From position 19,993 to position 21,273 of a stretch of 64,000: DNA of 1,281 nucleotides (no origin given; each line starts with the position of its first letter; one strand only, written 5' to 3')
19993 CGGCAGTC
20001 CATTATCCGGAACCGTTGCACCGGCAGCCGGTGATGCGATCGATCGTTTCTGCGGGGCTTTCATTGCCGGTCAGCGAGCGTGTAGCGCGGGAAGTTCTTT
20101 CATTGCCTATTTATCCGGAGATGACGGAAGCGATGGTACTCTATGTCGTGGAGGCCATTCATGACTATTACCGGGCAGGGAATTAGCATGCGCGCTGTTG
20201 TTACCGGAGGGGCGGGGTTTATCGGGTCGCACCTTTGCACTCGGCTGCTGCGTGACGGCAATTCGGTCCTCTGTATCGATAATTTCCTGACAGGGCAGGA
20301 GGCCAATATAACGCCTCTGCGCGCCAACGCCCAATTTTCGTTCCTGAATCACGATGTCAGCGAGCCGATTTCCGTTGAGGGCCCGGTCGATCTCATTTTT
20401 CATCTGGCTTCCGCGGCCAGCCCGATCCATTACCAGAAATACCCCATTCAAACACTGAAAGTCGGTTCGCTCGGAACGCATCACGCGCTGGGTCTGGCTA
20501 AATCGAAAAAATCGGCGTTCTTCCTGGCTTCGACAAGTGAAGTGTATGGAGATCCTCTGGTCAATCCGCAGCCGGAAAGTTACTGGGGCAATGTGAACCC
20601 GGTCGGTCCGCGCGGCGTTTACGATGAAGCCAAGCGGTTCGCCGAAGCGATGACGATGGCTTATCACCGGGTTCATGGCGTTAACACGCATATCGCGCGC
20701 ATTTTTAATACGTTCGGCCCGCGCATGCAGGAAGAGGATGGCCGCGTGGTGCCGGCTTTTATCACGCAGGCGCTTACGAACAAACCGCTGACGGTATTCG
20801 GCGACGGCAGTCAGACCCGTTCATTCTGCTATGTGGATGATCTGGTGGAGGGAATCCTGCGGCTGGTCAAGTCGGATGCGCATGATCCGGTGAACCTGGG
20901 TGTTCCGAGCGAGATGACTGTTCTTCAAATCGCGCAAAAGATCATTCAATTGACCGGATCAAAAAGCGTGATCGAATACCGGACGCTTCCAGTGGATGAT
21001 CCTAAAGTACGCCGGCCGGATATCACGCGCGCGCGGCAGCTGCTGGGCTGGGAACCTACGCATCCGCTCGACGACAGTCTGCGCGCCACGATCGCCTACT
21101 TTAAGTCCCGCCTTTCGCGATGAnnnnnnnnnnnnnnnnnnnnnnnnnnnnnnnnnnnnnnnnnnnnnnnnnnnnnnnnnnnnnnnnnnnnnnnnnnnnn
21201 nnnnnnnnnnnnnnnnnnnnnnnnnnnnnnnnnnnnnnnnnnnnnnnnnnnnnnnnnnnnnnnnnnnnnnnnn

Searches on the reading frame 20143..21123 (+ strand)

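Call 8: search_protein_families(library=pfam, proteins=[window:20143-21123:+], max_evalue=0.0001)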
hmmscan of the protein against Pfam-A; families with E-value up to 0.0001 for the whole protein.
window:20143-21123:+ (326 aa): 6 families
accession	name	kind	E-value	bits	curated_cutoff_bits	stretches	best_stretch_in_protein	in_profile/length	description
PF01370.27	Epimerase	-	3.6e-47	161.2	20.9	1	19-253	2-240/240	NAD dependent epimerase/dehydratase family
PF16363.11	GDP_Man_Dehyd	-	2.3e-44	152.7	27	1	20-314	2-330/332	GDP-mannose 4,6 dehydratase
PF01073.25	3Beta_HSD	-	5.7e-10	39.1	22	1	19-236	1-223/280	3-beta hydroxysteroid dehydrogenase/isomerase family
PF02719.21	Polysacc_synt_2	-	9.6e-09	35.3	20.2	0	154-275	132-251/293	Polysaccharide biosynthesis protein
PF07993.18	NAD_binding_4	-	2.6e-08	33.8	20.1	0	81-187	88-204/258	Male sterility protein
PF04321.23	RmlD_sub_bind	-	7.8e-07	28.9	27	1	16-275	1-235/287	RmlD substrate binding domain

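Call 28: search_protein_families(library=ncbifam, proteins=[window:20143-21123:+], max_evalue=1e-10)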
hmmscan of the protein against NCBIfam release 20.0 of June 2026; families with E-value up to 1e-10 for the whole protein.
window:20143-21123:+ (326 aa): 13 families
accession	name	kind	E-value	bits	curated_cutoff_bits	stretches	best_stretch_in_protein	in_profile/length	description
TIGR01181.1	dTDP_gluc_dehyt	equivalog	4.3e-36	124.6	365.1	1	18-321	2-312/321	dTDP-glucose 4,6-dehydratase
TIGR04180.1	EDH_00030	hypoth_equivalog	3.9e-31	108.2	475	1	19-306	2-295/297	NAD-dependent 4,6-dehydratase LegB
TIGR01179.1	galE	equivalog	2.3e-25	89.1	262.3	1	19-318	3-323/332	UDP-glucose 4-epimerase GalE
NF008872.0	PRK11908.1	equivalog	8.5e-25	87.5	294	1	17-323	3-338/349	bifunctional UDP-4-keto-pentose/UDP-xylose synthase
NF005998.1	PRK08125.1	equivalog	8.6e-24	83.9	777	1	16-320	316-649/649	bifunctional UDP-4-amino-4-deoxy-L-arabinose formyltransferase/UDP-glucuronic acid oxidase ArnA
NF007582.0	PRK10217.1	equivalog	7.1e-22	78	698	1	17-320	3-331/355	dTDP-glucose 4,6-dehydratase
NF011728.1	PRK15181.1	equivalog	3.1e-21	75.8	760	1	17-321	17-338/348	Vi polysaccharide biosynthesis UDP-N-acetylglucosaminuronic acid C-4 epimerase TviC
TIGR02197.1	heptose_epim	equivalog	6.5e-20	71.5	274.6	1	19-285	2-274/316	ADP-glyceromanno-heptose 6-epimerase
NF007490.0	PRK10084.1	subfamily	4.9e-19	68.5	649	1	16-321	1-335/361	dTDP-glucose 4,6-dehydratase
NF047922.1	GDPFucSynFcl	equivalog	4.7e-14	52.6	500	1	162-321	136-302/308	GDP-L-fucose synthase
TIGR02622.1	CDP_4_6_dhtase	equivalog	5.4e-13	48.8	278.45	1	17-322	6-332/352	CDP-glucose 4,6-dehydratase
NF007956.0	PRK10675.1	subfamily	1.3e-12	47.6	394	1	16-318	1-327/338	UDP-glucose 4-epimerase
NF041015.1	UDPsulfquin_syn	equivalog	3.7e-12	45.9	575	0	197-314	233-357/384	UDP-sulfoquinovose synthase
